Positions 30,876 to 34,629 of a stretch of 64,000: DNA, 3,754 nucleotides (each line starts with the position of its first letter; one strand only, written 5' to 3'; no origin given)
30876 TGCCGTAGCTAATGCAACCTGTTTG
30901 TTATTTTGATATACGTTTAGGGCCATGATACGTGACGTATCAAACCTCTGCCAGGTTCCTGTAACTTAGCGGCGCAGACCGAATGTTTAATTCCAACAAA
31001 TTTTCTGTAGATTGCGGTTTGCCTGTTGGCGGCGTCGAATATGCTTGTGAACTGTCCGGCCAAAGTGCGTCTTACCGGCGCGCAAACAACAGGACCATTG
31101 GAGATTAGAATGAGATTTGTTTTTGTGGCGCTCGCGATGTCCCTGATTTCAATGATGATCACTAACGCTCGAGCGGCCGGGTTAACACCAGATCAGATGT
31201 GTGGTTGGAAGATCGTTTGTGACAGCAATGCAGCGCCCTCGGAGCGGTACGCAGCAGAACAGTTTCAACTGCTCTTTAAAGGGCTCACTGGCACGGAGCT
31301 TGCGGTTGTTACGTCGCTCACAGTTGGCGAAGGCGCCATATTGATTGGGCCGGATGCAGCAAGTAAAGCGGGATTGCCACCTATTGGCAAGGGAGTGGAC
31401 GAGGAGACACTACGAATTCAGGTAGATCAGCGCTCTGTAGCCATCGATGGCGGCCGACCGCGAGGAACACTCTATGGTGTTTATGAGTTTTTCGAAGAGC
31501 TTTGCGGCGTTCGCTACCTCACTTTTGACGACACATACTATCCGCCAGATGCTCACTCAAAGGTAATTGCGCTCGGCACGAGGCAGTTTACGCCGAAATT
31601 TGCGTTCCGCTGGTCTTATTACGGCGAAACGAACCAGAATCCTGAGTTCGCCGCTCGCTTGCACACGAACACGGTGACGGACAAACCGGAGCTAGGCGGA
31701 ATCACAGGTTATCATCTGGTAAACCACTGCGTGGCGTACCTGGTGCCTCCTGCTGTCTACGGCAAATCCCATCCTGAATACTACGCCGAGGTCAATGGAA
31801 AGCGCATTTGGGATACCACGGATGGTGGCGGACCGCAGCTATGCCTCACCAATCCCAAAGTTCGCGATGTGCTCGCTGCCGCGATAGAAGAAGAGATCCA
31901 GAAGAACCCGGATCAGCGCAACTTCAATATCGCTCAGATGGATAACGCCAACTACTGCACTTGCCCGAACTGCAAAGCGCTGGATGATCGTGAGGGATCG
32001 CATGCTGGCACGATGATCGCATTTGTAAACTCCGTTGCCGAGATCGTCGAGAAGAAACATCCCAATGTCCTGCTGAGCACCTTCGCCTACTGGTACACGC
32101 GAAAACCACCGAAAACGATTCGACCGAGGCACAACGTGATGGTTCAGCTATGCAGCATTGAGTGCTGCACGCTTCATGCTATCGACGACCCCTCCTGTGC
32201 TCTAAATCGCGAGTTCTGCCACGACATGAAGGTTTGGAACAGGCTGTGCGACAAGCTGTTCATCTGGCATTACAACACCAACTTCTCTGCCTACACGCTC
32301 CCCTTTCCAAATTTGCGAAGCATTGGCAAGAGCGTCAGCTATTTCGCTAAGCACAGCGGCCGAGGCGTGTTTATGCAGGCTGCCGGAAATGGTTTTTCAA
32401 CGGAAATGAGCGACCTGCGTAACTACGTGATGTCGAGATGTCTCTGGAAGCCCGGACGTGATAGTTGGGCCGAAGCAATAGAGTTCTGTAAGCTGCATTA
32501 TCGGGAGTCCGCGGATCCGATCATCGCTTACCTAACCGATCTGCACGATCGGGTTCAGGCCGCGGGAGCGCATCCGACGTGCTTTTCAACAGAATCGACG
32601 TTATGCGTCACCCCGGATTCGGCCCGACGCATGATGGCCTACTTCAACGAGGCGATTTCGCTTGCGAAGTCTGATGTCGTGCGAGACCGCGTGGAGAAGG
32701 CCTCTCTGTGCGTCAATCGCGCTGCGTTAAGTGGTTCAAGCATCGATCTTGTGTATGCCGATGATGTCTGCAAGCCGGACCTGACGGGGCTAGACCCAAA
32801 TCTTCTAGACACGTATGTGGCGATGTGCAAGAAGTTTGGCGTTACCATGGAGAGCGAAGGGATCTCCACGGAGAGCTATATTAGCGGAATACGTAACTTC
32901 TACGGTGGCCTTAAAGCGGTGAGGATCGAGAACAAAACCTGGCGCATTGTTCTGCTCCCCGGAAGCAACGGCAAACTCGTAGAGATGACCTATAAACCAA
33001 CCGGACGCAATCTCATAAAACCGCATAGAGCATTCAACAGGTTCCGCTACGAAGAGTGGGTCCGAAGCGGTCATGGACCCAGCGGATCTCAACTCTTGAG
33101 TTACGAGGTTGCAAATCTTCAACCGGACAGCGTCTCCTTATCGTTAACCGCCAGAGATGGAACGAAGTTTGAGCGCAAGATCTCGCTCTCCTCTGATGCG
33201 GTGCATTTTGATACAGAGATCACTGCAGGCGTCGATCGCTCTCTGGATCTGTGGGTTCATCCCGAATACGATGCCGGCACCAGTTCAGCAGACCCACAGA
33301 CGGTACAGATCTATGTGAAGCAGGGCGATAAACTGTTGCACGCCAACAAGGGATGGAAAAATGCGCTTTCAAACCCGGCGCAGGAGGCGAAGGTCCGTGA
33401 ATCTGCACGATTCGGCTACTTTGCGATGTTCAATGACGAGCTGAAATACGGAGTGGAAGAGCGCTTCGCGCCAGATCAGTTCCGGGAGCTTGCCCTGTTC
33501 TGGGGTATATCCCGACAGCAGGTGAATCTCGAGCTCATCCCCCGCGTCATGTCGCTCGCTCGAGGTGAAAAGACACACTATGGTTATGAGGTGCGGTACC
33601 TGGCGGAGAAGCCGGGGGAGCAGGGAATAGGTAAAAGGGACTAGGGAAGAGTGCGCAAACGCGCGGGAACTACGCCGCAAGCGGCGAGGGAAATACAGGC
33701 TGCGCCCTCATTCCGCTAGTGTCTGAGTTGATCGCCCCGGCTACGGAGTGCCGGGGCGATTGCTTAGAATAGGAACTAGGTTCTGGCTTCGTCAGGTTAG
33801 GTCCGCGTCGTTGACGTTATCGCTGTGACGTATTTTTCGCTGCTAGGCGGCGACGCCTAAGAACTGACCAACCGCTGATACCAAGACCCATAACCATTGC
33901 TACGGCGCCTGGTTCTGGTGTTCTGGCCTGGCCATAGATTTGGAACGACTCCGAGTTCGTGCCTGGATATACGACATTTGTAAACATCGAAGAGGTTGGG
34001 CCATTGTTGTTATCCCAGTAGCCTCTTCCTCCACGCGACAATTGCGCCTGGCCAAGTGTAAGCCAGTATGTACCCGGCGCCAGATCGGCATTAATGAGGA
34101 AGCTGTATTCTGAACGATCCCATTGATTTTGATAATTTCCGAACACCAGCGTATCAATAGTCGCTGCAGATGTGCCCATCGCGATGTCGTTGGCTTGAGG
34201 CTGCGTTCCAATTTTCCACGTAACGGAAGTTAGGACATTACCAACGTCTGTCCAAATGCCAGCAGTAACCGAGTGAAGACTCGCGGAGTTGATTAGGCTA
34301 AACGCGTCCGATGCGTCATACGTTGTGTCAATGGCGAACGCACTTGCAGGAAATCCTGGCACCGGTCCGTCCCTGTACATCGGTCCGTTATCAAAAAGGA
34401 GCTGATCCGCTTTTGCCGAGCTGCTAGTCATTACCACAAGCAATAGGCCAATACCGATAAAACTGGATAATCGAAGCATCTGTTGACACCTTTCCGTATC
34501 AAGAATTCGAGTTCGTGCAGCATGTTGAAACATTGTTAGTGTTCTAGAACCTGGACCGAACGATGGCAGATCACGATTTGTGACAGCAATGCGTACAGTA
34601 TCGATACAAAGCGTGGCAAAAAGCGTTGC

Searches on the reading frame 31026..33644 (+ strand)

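Call 8: search_protein_families(library=pfam, proteins=[window:31026-33644:+], max_evalue=0.001)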
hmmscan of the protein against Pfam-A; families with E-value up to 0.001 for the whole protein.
window:31026-33644:+ (872 aa): 1 family
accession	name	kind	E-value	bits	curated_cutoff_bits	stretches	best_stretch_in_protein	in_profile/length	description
PF16126.11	DUF4838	-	7.5e-83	278.8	26.6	1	166-502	3-322/325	Domain of unknown function (DUF4838)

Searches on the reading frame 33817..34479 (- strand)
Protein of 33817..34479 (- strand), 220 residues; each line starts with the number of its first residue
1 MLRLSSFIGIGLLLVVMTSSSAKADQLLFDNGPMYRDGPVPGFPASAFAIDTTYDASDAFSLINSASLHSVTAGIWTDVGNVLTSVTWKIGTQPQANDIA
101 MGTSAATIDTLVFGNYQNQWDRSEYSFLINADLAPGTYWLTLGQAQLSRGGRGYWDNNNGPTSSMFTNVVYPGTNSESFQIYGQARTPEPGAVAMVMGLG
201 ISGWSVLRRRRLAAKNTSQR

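Call 82: search_protein_families(library=ncbifam, proteins=[window:33817-34479:-], max_evalue=0.01)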
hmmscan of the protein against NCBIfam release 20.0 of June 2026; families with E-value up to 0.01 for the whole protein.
window:33817-34479:- (220 aa): 3 families
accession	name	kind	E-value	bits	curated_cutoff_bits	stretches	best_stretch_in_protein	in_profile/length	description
TIGR02595.1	PEP_CTERM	domain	0.0011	19.6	16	1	187-211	1-23/24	PEP-CTERM sorting domain-containing protein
NF038124.1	PEP_CTERM_TLD_A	exception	0.0017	18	100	1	161-210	183-235/235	PEP_CTERM-anchored TLD domain-containing protein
NF038125.1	PEP_CTERM_THxN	subfamily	0.0054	16.3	85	0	178-211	214-246/246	THxN family PEP-CTERM protein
